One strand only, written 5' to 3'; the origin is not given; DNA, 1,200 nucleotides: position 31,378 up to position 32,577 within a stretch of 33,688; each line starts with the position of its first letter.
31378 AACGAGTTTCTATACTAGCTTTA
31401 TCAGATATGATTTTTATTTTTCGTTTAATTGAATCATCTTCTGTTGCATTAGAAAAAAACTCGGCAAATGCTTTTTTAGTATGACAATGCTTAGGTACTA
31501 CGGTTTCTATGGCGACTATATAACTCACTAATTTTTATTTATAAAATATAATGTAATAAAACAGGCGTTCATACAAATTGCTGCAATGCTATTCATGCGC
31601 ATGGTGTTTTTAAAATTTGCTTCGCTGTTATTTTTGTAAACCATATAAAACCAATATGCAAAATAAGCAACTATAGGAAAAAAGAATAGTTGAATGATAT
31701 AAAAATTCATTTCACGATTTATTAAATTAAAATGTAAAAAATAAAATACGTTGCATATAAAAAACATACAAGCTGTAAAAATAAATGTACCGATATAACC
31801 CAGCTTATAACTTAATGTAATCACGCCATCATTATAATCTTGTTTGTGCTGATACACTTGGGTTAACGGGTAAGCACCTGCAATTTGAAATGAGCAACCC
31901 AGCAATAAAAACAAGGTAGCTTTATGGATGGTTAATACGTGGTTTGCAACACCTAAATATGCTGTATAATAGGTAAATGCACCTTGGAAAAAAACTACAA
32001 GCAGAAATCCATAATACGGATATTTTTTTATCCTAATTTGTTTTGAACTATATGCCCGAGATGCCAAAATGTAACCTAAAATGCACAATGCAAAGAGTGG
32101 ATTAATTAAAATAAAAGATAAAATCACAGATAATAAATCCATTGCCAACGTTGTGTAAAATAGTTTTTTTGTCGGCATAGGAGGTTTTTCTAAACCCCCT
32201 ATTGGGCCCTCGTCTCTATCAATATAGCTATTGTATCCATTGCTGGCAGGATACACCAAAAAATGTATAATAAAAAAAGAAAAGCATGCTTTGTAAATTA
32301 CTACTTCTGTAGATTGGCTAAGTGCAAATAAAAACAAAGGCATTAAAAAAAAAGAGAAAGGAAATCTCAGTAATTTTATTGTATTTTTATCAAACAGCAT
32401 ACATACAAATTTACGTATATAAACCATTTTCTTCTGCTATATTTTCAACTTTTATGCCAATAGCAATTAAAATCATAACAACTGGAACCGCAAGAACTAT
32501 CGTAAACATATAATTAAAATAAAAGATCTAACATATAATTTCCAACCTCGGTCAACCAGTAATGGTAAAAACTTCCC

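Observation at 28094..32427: Overlapped five-gene operon UbiA prenyltransferase - type III PKS - methyltransferase - FAD oxidoreductase - YceI: candidate pathway for a prenylated phenolic-lipid or quinone-like molecule with its own carrier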

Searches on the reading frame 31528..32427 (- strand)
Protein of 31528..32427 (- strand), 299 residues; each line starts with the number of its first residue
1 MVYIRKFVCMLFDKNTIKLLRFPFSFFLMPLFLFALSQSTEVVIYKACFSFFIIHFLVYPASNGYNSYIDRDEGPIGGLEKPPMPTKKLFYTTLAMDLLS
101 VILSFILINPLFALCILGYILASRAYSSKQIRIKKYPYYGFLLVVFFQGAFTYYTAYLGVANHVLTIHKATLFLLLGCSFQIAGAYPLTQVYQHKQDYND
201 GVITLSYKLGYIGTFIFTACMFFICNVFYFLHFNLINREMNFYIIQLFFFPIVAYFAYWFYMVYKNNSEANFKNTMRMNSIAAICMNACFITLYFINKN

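Call 3: search_protein_families(library=pfam, proteins=[window:31528-32427:-], max_evalue=0.01)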
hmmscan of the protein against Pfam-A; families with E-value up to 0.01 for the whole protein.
window:31528-32427:- (299 aa): 1 family
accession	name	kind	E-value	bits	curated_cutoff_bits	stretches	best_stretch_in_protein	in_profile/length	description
PF01040.23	UbiA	-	5.2e-17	62.4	34.2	1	28-281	2-250/250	UbiA prenyltransferase family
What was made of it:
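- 31528..32427 (-): UbiA-superfamily intramembrane prenyltransferase. The longest ORF is 299 aa; the likely true start is the ATG at 32400, giving 290 aa. PF01040 scores 62 bits against a cut-off of 34 (call 3).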

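Call 4: search_protein_families(library=ncbifam, proteins=[window:31528-32427:-], max_evalue=0.01)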
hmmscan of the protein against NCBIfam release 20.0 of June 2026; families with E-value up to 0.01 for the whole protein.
window:31528-32427:- (299 aa): 3 families
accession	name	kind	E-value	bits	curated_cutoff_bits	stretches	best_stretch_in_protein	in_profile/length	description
TIGR01476.1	chlor_syn_BchG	subfamily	7.6e-06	25.6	212.3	1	60-275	52-266/283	(bacterio)chlorophyll synthase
NF005742.0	PRK07566.1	equivalog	4.7e-05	22.6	313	1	58-255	78-276/315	chlorophyll synthase ChlG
NF010119.0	PRK13595.1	equivalog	0.0037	16.8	248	1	83-228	91-228/292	prenyltransferase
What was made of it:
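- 31528..32427 (-): There is no MenA, UbiA or CyoE equivalog hit (call 4).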

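Call 23: search_solved_structures(query=window:31528-32427:-, show_alignments=2, max_evalue=1)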
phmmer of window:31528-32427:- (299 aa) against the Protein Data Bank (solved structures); distinct sequences matched with E-value up to 1: 1.
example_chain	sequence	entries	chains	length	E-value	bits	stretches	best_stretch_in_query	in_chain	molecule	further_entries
3tsn_A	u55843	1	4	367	0.12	14.8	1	223-268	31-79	4-hydroxythreonine-4-phosphate dehydrogenase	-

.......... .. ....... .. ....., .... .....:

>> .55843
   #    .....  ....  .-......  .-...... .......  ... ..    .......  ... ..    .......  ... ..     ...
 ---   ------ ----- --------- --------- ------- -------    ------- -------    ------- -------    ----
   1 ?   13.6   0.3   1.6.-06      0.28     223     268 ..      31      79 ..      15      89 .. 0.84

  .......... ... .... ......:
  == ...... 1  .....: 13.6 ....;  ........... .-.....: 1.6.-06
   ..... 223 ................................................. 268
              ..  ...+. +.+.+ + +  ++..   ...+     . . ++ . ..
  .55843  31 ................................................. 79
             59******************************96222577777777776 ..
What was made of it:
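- Tried and rejected: A sequence search of the PDB with the UbiA protein found nothing (call 23).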

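Call 24: search_dna_similar(query=window:31528-32427:-, collection=plasmids, mode=protein, max_evalue=0.00001, max_rows=30)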
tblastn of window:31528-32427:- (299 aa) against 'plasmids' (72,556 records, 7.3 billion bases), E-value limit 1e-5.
No match.
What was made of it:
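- Tried and rejected: tblastn of the UbiA protein against plasmids gave no match (call 24).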

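Call 41: find_homologous_proteins(query=window:31528-32427:-, max_evalue=0.00001)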
Query window:31528-32427:- (299 aa): 6956 proteins with E <= 0.00001 among 8000 candidates; the best 120 are listed.
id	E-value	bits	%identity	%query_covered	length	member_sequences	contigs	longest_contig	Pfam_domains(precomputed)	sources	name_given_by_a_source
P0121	5.7e-191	651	99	100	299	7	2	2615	PF01040.24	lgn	-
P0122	1.9e-164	564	87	97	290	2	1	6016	PF01040.24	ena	-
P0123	9.5e-163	559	87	97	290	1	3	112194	PF01040.24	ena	-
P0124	4.0e-161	553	87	97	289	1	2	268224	PF01040.24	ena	-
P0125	1.0e-160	552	84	97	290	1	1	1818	PF01040.24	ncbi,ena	-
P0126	2.1e-156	538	82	97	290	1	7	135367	PF01040.24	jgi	jgi:1,4-dihydroxy-2-naphthoate octaprenyltransferase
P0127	1.7e-155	535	84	96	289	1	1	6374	PF01040.24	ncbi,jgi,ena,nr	ncbi:MAG TPA: UbiA family prenyltransferase [Bacteroidia bacterium]|nr:UbiA family prenyltransferase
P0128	2.4e-155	534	82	97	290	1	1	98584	PF01040.24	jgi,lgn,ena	-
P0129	6.7e-155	533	84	96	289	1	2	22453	PF01040.24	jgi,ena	jgi:4-hydroxybenzoate polyprenyltransferase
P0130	3.8e-154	530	82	96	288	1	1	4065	PF01040.24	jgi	jgi:hypothetical protein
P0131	5.8e-154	530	83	96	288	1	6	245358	PF01040.24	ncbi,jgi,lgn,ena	jgi:hypothetical protein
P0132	6.5e-154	530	82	97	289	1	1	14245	PF01040.24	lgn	-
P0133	9.3e-153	526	83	96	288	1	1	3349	PF01040.24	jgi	jgi:hypothetical protein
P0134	9.5e-153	526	83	96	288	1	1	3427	PF01040.24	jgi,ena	-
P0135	9.5e-153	526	82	96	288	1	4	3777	PF01040.24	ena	-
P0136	7.2e-152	523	82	96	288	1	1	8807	PF01040.24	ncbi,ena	-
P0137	2.4e-151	521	83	96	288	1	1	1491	PF01040.24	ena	-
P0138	7.6e-151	519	82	96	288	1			PF01040.24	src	-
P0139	2.3e-150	518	81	96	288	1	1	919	PF01040.24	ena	-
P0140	2.5e-149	515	81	96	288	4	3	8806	PF01040.24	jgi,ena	-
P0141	1.3e-148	512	80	95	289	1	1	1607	PF01040.24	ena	-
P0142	1.3e-145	502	79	97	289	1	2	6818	PF01040.24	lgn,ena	-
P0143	6.7e-145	500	79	96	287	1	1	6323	PF01040.24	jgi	jgi:hypothetical protein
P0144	2.8e-144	498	79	93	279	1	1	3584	PF01040.24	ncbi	ncbi:MAG: UbiA family prenyltransferase [Bacteroidia bacterium]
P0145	3.4e-144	498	76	96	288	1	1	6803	PF01040.24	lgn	-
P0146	6.2e-144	497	77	97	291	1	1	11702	PF01040.24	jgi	jgi:UbiA prenyltransferase family protein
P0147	8.5e-144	496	77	95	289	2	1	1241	PF01040.24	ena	-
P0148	1.0e-143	496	77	97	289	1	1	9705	PF01040.24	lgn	-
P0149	1.6e-143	495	82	90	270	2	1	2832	PF01040.24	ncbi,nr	ncbi:MAG TPA: UbiA family prenyltransferase, partial [Bacteroidia bacterium]|nr:UbiA family prenyltr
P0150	1.7e-143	495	83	90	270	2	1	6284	PF01040.24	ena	-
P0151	5.9e-143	494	76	96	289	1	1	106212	PF01040.24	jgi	jgi:1,4-dihydroxy-2-naphthoate octaprenyltransferase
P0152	3.3e-142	491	75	96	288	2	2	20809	PF01040.24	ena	-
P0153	6.0e-142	490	75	97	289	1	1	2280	PF01040.24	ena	-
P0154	1.8e-141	489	75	97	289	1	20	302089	PF01040.24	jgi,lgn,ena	-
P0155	5.9e-141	487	78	96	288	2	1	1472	PF01040.24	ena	-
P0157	1.3e-140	486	76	97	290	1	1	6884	PF01040.24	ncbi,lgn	-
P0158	1.6e-139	482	81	90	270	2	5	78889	PF01040.24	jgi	jgi:1,4-dihydroxy-2-naphthoate octaprenyltransferase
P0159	1.0e-138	480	75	95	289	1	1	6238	PF01040.24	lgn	-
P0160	1.1e-137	476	74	95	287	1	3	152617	PF01040.24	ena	-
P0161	1.9e-137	475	79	91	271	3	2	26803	PF01040.24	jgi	jgi:1,4-dihydroxy-2-naphthoate octaprenyltransferase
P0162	3.7e-136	471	72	97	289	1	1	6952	PF01040.24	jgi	jgi:hypothetical protein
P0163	3.3e-133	462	72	97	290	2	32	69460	PF01040.24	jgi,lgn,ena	-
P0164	4.9e-132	458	76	90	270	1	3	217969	PF01040.24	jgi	jgi:1,4-dihydroxy-2-naphthoate octaprenyltransferase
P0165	1.1e-131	457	76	89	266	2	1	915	PF01040.24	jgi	jgi:1,4-dihydroxy-2-naphthoate octaprenyltransferase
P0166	1.0e-130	453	72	95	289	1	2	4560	PF01040.24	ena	-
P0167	1.6e-130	453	70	97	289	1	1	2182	PF01040.24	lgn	-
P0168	1.2e-129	450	70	96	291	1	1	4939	PF01040.24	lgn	-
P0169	5.3e-127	441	66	96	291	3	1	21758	PF01040.24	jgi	jgi:1,4-dihydroxy-2-naphthoate octaprenyltransferase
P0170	1.3e-126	440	68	97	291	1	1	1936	PF01040.24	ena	-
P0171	3.6e-126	438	69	96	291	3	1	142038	PF01040.24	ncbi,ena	-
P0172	8.9e-126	437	68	95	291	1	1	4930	PF01040.24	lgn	-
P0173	1.9e-125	436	67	97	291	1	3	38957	PF01040.24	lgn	-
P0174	2.9e-125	435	67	96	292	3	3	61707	PF01040.24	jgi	jgi:4-hydroxybenzoate polyprenyltransferase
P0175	5.0e-124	431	68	96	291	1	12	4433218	PF01040.24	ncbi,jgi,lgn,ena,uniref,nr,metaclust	ncbi:UbiA family prenyltransferase [Cytophaga hutchinsonii]|jgi:4-hydroxybenzoate polyprenyltransfer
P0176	5.5e-124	431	68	96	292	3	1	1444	PF01040.24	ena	-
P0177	7.0e-124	431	68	95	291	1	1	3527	PF01040.24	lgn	-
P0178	1.7e-123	430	69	95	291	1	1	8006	PF01040.24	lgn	-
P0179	2.1e-123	429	68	96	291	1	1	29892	PF01040.24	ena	-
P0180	7.6e-123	428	65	97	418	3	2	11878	PF01040.24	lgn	-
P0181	1.2e-122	427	66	95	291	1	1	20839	PF01040.24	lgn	-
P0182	3.5e-122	425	67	96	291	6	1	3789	PF01040.24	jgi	-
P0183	4.2e-122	425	68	96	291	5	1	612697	PF01040.24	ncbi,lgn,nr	ncbi:UbiA family prenyltransferase [Dyadobacter koreensis]|nr:UbiA family prenyltransferase [Dyadoba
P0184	4.5e-122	425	66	96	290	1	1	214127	PF01040.24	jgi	jgi:4-hydroxybenzoate polyprenyltransferase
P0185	4.6e-122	425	67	96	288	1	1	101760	PF01040.24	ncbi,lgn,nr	ncbi:MAG: UbiA prenyltransferase family protein [Bacteroidetes bacterium]|nr:UbiA prenyltransferase 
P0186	4.7e-122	425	68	97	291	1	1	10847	PF01040.24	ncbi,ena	-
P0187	5.9e-122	425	66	96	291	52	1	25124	PF01040.24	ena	-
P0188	6.0e-122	425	68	95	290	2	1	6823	PF01040.24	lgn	-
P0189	1.0e-121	424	65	96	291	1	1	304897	PF01040.24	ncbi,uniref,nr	ncbi:UbiA family prenyltransferase [Dyadobacter sp. CY312]|uniref:UbiA family prenyltransferase n=1 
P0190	1.2e-121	424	66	95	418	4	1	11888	PF01040.24,PF13564.12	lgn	-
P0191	1.6e-121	423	66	95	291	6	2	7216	PF01040.24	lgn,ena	-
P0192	1.9e-121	423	66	95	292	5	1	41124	PF01040.24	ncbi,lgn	-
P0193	2.3e-121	423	67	97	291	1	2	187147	PF01040.24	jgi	jgi:hypothetical protein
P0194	2.8e-121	422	67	96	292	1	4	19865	PF01040.24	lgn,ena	-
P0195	3.0e-121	422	68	96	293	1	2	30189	PF01040.24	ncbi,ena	-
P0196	3.1e-121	422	66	96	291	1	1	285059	PF01040.24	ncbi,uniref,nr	ncbi:UbiA family prenyltransferase [Dyadobacter sp. 3J3]|uniref:UbiA family prenyltransferase n=1 Ta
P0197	3.3e-121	422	66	95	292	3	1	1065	PF01040.24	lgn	-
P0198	3.4e-121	422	67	96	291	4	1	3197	PF01040.24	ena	-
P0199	3.7e-121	422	65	96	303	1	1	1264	PF01040.24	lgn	-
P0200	5.3e-121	422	66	96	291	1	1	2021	PF01040.24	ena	-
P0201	5.8e-121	421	67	97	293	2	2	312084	PF01040.24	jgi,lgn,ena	-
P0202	6.4e-121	421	65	96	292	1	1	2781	PF01040.24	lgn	-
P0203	7.7e-121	421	67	96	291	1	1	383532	PF01040.24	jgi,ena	-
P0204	7.9e-121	421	65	96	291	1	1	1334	PF01040.24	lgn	-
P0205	1.1e-120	420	64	97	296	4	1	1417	PF01040.24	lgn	-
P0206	1.3e-120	420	68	96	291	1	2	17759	PF01040.24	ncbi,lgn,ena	-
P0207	1.4e-120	420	67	96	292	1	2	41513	PF01040.24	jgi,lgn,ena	-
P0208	1.4e-120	420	67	96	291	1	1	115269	PF01040.24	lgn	-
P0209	2.4e-120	419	67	96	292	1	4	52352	PF01040.24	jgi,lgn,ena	-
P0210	2.6e-120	419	65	96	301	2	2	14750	PF01040.24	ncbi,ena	-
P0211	2.7e-120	419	65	96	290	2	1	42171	PF01040.24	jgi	jgi:4-hydroxybenzoate polyprenyltransferase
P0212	2.9e-120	419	66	96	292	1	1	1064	PF01040.24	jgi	jgi:1,4-dihydroxy-2-naphthoate octaprenyltransferase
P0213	4.8e-120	418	65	96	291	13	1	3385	PF01040.24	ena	-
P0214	4.9e-120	418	65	96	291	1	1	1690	PF01040.24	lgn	-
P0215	5.1e-120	418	66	96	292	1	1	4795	PF01040.24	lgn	-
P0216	6.2e-120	418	66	95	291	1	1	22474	PF01040.24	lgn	-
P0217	1.1e-119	417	66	96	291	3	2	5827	PF01040.24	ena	-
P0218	1.2e-119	417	66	96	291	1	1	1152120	PF01040.24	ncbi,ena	-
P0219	1.2e-119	417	66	96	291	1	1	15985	PF01040.24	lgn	-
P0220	1.2e-119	417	67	96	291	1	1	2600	PF01040.24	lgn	-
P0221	1.3e-119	417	66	96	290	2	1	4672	PF01040.24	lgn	-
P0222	1.6e-119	417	66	96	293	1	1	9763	PF01040.24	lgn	-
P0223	1.9e-119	416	65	96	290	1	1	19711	PF01040.24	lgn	-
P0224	2.4e-119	416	65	96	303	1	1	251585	PF01040.24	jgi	jgi:4-hydroxybenzoate polyprenyltransferase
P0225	2.5e-119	416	66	96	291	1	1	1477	PF01040.24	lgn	-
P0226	2.5e-119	416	67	96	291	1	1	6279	PF01040.24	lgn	-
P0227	2.8e-119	416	67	96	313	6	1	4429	PF01040.24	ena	-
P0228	2.9e-119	416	66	96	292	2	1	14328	PF01040.24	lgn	-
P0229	3.2e-119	416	68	96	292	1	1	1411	PF01040.24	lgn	-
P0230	4.2e-119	415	78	81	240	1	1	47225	PF01040.24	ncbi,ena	-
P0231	7.1e-119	415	66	95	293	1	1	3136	PF01040.24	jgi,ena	-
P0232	7.9e-119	414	67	96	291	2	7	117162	PF01040.24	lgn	-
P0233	9.2e-119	414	65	96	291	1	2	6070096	PF01040.24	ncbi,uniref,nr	ncbi:UbiA family prenyltransferase [Dyadobacter subterraneus]|uniref:UbiA prenyltransferase family p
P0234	1.0e-118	414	66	96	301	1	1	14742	PF01040.24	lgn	-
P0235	1.3e-118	414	68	93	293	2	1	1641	PF01040.24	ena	-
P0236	1.4e-118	414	63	95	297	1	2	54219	PF01040.24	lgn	-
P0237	1.6e-118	413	66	96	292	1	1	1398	PF01040.24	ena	-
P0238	1.7e-118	413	65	96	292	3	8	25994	PF01040.24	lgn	-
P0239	2.2e-118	413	66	96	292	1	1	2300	PF01040.24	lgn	-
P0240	2.3e-118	413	64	96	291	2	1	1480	PF01040.24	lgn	-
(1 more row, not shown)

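Call 42: find_encoding_contigs(protein=P0175, flank=8000, max_places=2)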
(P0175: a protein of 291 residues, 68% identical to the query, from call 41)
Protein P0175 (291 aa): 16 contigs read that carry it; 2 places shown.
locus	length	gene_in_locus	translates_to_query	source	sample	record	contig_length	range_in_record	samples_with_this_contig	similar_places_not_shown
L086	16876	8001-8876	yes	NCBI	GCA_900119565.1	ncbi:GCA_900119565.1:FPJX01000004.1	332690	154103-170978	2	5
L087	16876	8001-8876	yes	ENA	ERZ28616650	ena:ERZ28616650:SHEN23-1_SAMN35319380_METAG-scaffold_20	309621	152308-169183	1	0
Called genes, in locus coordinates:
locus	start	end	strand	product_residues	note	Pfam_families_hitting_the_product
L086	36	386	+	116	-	-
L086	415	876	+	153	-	PF08327:AHSA1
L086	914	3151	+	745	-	PF00933:Glyco_hydro_3, PF01915:Glyco_hydro_3_C, PF14310:Fn3-like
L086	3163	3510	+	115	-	PF01588:tRNA_bind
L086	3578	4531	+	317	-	-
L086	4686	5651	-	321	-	PF01965:DJ-1_PfpI, PF00165:HTH_AraC (weak), PF12833:HTH_18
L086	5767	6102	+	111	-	PF12680:SnoaL_2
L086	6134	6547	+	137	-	PF10604:Polyketide_cyc2 (weak), PF08327:AHSA1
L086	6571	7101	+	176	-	-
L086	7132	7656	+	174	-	-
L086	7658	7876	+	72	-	-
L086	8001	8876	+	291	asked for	PF01040:UbiA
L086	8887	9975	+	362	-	PF00195:Chal_sti_synt_N, PF08392:FAE1_CUT1_RppA, PF08545:ACP_syn_III, PF02797:Chal_sti_synt_C, PF08541:ACP_syn_III_C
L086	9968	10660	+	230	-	PF13489:Methyltransf_23 (weak), PF13649:Methyltransf_25, PF13847:Methyltransf_31 (weak), PF08241:Methyltransf_11, PF08242:Methyltransf_12 (weak)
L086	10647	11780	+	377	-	PF00070:Pyr_redox (faint), PF00890:FAD_binding_2 (weak), PF01266:DAO, PF01494:FAD_binding_3 (faint), PF03486:HI0933_like (faint), PF07992:Pyr_redox_2 (weak), PF13450:NAD_binding_8 (weak), PF13738:Pyr_redox_3 (faint)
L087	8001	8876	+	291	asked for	PF01040:UbiA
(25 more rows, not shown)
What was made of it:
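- C. hutchinsonii carries the four-gene core (call 42).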

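Call 43: find_encoding_contigs(protein=P0190, flank=8000, max_places=2)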
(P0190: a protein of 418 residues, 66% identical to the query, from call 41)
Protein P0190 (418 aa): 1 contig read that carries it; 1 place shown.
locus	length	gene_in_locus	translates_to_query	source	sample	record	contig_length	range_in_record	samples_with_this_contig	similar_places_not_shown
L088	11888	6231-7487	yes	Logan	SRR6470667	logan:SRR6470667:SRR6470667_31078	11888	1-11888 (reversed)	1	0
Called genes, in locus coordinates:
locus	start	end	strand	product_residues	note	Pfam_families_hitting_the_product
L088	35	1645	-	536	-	PF00239:Resolvase, PF07508:Recombinase (weak)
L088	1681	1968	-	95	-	-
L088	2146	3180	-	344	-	-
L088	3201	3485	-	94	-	-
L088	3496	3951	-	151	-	-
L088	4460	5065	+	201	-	PF01810:LysE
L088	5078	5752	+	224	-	PF00027:cNMP_binding, PF13545:HTH_Crp_2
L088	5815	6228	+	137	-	PF10517:DM13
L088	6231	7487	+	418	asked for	PF13564:DoxX_2 (weak), PF01040:UbiA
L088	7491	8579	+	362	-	PF00195:Chal_sti_synt_N, PF08392:FAE1_CUT1_RppA, PF08545:ACP_syn_III, PF02797:Chal_sti_synt_C, PF08541:ACP_syn_III_C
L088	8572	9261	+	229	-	PF13679:Methyltransf_32 (faint), PF13649:Methyltransf_25 (faint)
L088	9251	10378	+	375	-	PF00890:FAD_binding_2, PF01266:DAO, PF01494:FAD_binding_3 (weak), PF04820:Trp_halogenase (faint), PF05834:Lycopene_cycl (faint), PF07992:Pyr_redox_2 (weak), PF12831:FAD_oxidored (weak), PF13450:NAD_binding_8 (weak)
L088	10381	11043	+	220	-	PF14512:TM1586_NiRdase (faint), PF00881:Nitroreductase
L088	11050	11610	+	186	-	PF14595:Thioredoxin_9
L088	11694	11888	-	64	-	?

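Call 61: search_protein_representatives(protein=window:31528-32427:-)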
Query: 299 residues. Proteins with E-value up to 0.001 (for the whole library): 704; up to 1e-10: 492; up to 1e-30: 211. The best 150 are listed.
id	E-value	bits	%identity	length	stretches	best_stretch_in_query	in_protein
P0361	7.9e-121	419.3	66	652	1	14-295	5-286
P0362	2.0e-100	352.3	57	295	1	8-295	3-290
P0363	5.0e-79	282.0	51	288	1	11-294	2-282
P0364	8.7e-78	278.0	48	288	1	13-293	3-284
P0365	2.4e-77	276.5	49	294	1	10-297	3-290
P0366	9.0e-75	268.1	61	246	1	10-224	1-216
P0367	8.9e-73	261.5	46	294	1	14-297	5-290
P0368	1.9e-71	257.2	47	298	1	15-297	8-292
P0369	2.8e-70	253.3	47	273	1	29-298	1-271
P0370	7.4e-69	248.7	43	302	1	9-297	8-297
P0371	6.6e-68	245.5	45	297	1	12-296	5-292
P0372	1.2e-66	241.4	45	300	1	14-297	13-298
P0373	6.2e-66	239.1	47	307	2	14-182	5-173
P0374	1.2e-65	238.1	46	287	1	14-297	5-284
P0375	8.9e-65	235.3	44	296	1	14-293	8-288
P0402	2.5e-56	207.6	44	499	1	14-285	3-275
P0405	6.2e-56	206.2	39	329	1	16-293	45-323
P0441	3.4e-51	190.7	40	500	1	12-294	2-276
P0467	4.3e-46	173.9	38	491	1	14-295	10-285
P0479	1.1e-44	169.3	35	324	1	9-290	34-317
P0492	1.8e-42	162.0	37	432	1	14-298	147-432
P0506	6.6e-41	156.9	35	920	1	10-295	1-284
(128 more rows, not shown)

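Call 62: search_protein_families(library=pfam, proteins=[P0361, P0402, P0441, P0467, P0492, P0506, P0405, P0479], max_evalue=0.001)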
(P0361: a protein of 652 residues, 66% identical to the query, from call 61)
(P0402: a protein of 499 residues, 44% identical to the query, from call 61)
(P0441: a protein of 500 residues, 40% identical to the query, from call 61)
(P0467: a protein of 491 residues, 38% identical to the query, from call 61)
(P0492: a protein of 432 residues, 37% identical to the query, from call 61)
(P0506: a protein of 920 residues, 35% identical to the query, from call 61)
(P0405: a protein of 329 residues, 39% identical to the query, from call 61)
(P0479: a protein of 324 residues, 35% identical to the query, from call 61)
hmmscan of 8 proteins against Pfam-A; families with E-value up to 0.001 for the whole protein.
P0361 (652 aa): 6 families
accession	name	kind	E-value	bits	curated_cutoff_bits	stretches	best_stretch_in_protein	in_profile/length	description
PF00195.25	Chal_sti_synt_N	-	9.3e-34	117.3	27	1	294-504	15-225/225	Chalcone and stilbene synthases, N-terminal domain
PF02797.21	Chal_sti_synt_C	-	1.1e-22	81.1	27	1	522-648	10-146/151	Chalcone and stilbene synthases, C-terminal domain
PF01040.23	UbiA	-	1.6e-19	70.7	34.2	1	19-271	2-249/250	UbiA prenyltransferase family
PF08392.18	FAE1_CUT1_RppA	-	4.5e-11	43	27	1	401-505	104-208/290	FAE1/Type III polyketide synthase-like protein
PF08541.16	ACP_syn_III_C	-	5.2e-09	36.6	26.6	1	559-647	2-86/90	3-Oxoacyl-[acyl-carrier-protein (ACP)] synthase III C terminal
PF08545.16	ACP_syn_III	-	1.1e-07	32.1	24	1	441-503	6-64/80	3-Oxoacyl-[acyl-carrier-protein (ACP)] synthase III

P0402 (499 aa): 1 family
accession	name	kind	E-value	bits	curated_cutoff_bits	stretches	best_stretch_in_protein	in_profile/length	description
PF01040.23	UbiA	-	5.8e-18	65.5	34.2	1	21-270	3-249/250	UbiA prenyltransferase family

P0441 (500 aa): 1 family
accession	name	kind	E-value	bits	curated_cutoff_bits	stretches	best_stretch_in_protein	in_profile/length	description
PF01040.23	UbiA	-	9.8e-17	61.5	34.2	1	18-253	2-239/250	UbiA prenyltransferase family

P0467 (491 aa): 1 family
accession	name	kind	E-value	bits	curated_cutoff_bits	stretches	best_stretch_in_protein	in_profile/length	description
PF01040.23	UbiA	-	1.2e-17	64.5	34.2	1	27-273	6-249/250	UbiA prenyltransferase family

P0492 (432 aa): 1 family
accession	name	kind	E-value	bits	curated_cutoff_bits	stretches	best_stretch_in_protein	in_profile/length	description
PF01040.23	UbiA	-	6.6e-14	52.2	34.2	1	165-404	6-240/250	UbiA prenyltransferase family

P0506 (920 aa): 2 families
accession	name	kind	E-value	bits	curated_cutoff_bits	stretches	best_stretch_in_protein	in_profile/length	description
PF11739.14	YdbH-like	-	3.4e-23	82.9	26.3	1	569-890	575-867/893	Intermembrane phospholipid transport protein YdbH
PF01040.23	UbiA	-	7e-12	45.6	34.2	1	21-256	4-237/250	UbiA prenyltransferase family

P0405 (329 aa): 1 family
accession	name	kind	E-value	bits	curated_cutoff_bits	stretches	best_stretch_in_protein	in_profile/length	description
PF01040.23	UbiA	-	1.5e-21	77.2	34.2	1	57-309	1-248/250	UbiA prenyltransferase family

P0479 (324 aa): 1 family
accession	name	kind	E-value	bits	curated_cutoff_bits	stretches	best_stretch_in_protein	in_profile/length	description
PF01040.23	UbiA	-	1.7e-12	47.6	34.2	1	66-284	15-228/250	UbiA prenyltransferase family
